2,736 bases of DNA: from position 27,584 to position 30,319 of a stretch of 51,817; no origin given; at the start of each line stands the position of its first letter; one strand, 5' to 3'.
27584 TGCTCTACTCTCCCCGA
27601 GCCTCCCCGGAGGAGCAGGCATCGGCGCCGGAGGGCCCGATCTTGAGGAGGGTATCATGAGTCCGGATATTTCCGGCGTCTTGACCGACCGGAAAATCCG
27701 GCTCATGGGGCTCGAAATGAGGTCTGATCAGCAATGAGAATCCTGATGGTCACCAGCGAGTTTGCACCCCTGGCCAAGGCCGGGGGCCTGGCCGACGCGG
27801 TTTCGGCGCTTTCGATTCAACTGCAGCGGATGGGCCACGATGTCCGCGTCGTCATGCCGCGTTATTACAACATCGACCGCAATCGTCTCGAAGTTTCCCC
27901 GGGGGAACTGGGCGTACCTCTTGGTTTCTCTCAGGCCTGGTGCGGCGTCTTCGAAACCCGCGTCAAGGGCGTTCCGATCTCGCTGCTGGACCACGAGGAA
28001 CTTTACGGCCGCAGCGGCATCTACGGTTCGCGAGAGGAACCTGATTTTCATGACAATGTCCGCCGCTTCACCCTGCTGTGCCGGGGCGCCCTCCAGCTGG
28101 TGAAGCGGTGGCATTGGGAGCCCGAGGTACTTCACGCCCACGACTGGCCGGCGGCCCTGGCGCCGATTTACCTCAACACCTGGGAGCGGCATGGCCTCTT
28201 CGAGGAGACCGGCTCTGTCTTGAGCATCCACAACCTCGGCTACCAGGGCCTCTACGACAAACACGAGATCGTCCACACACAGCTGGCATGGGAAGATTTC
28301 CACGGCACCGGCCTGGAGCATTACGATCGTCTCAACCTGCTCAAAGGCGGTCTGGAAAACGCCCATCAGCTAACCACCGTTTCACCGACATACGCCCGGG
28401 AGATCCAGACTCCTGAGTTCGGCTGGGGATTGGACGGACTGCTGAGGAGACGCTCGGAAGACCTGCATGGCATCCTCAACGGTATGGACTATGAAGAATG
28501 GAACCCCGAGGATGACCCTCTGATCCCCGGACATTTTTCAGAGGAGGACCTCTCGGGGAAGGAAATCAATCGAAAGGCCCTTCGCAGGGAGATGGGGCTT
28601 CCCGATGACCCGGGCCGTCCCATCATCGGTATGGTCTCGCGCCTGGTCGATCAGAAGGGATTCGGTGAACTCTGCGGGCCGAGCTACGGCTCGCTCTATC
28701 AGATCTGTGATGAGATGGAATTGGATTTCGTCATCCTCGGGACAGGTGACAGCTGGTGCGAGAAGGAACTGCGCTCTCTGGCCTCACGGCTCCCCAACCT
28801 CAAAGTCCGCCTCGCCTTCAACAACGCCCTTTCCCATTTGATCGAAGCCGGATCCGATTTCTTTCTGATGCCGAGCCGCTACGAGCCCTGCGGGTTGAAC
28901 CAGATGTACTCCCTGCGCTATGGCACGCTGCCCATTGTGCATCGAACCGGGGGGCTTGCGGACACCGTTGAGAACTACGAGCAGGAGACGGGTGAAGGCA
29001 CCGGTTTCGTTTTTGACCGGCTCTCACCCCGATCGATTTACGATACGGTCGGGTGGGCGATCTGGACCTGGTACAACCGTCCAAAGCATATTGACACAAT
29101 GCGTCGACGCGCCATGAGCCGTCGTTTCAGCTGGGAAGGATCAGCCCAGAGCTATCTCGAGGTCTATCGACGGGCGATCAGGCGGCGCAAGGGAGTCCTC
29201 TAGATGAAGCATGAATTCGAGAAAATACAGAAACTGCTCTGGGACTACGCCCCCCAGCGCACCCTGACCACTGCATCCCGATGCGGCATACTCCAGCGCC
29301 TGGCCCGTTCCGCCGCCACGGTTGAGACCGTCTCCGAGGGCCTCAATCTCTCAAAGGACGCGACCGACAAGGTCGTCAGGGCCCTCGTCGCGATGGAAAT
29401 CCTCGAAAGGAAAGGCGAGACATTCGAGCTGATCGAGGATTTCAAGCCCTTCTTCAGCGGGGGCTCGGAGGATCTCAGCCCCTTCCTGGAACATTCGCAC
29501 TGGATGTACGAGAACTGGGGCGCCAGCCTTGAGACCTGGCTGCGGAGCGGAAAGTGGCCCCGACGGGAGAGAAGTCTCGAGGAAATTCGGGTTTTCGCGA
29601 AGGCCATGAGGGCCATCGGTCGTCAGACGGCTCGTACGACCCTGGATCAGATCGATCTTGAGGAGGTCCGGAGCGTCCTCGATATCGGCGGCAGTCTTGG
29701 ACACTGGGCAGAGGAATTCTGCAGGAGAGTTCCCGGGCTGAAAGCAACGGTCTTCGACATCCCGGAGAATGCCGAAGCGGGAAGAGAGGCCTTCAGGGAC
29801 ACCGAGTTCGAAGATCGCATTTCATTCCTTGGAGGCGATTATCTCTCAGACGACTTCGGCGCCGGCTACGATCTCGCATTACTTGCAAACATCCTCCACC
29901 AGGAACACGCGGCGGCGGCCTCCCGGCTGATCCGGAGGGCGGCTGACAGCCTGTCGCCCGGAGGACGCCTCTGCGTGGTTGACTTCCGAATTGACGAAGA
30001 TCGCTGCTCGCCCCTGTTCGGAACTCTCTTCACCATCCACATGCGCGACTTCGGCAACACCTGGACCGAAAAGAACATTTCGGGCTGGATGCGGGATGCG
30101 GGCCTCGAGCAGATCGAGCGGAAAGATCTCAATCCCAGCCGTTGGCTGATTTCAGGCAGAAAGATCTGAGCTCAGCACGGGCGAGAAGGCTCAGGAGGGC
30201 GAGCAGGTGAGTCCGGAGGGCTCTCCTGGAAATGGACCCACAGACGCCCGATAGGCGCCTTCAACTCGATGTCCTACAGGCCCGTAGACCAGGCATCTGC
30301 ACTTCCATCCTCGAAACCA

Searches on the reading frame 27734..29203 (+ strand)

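Call 71: search_protein_families(library=pfam, proteins=[window:27734-29203:+], max_evalue=0.00001)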
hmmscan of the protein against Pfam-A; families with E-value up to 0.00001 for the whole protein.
window:27734-29203:+ (489 aa): 4 families
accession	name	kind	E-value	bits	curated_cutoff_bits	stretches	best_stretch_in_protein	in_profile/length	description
PF08323.17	Glyco_transf_5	-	4e-78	262.9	22.7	1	2-238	1-238/239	Starch synthase catalytic domain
PF00534.26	Glycos_transf_1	-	5.4e-10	39.5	26.4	1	292-439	12-152/172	Glycosyl transferases group 1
PF13692.12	Glyco_trans_1_4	-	1e-06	29.5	27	1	295-436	1-133/142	Glycosyl transferases group 1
PF13439.12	Glyco_transf_4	-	2e-06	28.4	28.5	0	17-225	2-149/170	Glycosyltransferase Family 4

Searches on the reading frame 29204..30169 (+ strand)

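Call 71: search_protein_families(library=pfam, proteins=[window:29204-30169:+], max_evalue=0.00001)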
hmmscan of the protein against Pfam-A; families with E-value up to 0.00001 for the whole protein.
window:29204-30169:+ (321 aa): 5 families
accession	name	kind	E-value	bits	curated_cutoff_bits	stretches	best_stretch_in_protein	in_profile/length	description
PF00891.24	Methyltransf_2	-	4.2e-23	82.2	22.3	1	117-300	25-208/210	O-methyltransferase domain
PF13489.12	Methyltransf_23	-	1.3e-10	41.7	27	1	152-304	20-162/164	Methyltransferase domain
PF08242.18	Methyltransf_12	-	3e-07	31.5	30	1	159-256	1-98/98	Methyltransferase domain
PF13649.12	Methyltransf_25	-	5.3e-07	30.7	27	1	158-254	1-97/97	Methyltransferase domain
PF05175.20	MTS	-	6e-07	29.7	23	1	146-260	23-140/170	Methyltransferase small domain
